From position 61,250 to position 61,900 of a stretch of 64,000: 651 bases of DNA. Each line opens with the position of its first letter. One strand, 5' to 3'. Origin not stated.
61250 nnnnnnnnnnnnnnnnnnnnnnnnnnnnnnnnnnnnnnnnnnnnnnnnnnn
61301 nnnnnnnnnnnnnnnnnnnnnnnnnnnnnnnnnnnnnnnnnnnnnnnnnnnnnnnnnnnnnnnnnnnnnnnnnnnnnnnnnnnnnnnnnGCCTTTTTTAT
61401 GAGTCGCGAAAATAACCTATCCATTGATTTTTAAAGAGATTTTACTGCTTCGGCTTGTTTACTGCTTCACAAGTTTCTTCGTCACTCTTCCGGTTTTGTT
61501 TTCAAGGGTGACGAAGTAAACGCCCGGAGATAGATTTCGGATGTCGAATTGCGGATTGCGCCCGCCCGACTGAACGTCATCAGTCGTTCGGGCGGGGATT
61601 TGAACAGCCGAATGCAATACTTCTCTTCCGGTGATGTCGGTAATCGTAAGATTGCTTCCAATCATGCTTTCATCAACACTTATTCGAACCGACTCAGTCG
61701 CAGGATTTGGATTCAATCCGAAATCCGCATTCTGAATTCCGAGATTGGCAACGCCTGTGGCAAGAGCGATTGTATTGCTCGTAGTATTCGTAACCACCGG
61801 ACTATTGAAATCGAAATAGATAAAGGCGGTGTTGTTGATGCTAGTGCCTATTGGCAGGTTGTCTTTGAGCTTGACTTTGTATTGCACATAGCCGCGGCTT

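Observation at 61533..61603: A 36-nt GC-rich palindrome is inserted in frame into a heptanucleotide tract inside a T9SS sorting domain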

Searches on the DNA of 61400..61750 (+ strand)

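Call 37: search_rna_families(source=window, start=61400, end=61750, threshold=evalue, max_evalue=10, show_alignments=3)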
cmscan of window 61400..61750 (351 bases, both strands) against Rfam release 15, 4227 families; matches with E-value up to 10: 2.
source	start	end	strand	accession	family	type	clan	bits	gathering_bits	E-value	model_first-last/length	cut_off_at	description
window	61646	61680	-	RF01140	sR20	Gene; snRNA; snoRNA; CD-box;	-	14.4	44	2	1-56/56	no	Small nucleolar RNA sR20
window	61423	61451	+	RF01934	bxd_6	Gene; lncRNA;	-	13.7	50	4.1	64-93/93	no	Bithoraxoid conserved region 6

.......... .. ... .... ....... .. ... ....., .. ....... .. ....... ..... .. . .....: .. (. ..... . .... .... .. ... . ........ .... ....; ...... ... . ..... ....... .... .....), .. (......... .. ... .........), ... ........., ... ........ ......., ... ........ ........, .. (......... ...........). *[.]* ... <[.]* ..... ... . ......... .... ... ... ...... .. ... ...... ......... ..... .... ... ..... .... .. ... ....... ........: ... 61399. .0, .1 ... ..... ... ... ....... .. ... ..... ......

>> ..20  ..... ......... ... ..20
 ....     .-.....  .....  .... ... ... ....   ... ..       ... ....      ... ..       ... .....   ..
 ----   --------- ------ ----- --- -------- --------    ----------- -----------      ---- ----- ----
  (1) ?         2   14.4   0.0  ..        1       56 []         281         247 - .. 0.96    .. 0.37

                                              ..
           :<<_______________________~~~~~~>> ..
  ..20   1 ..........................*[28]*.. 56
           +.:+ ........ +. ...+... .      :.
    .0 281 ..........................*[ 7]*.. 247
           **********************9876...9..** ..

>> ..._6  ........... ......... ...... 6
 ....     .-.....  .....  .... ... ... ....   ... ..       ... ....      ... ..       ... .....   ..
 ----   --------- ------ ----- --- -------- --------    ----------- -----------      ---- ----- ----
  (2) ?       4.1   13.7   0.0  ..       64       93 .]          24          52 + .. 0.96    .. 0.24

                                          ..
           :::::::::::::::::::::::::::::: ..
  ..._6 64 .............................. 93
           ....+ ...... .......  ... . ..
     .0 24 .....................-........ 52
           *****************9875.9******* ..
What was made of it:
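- There is no Rfam match (call 37).
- Tried and rejected: Rfam gives no match at E up to 10 (call 37).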

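Call 79: search_dna_similar(query=window:61561-61596:+, collection=plasmids, mode=distant, max_evalue=0.1, max_rows=30)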
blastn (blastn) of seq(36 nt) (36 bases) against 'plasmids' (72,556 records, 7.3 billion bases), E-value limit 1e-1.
No match.

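Call 80: search_dna_similar(query=window:61561-61596:+, collection=phages, mode=distant, max_evalue=0.1, max_rows=30)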
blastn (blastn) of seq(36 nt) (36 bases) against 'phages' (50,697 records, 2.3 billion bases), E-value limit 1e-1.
No match.
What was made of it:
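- It is absent from the plasmid and phage collections (calls 79, 80), so the vehicle for cross-phylum spread is unknown.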
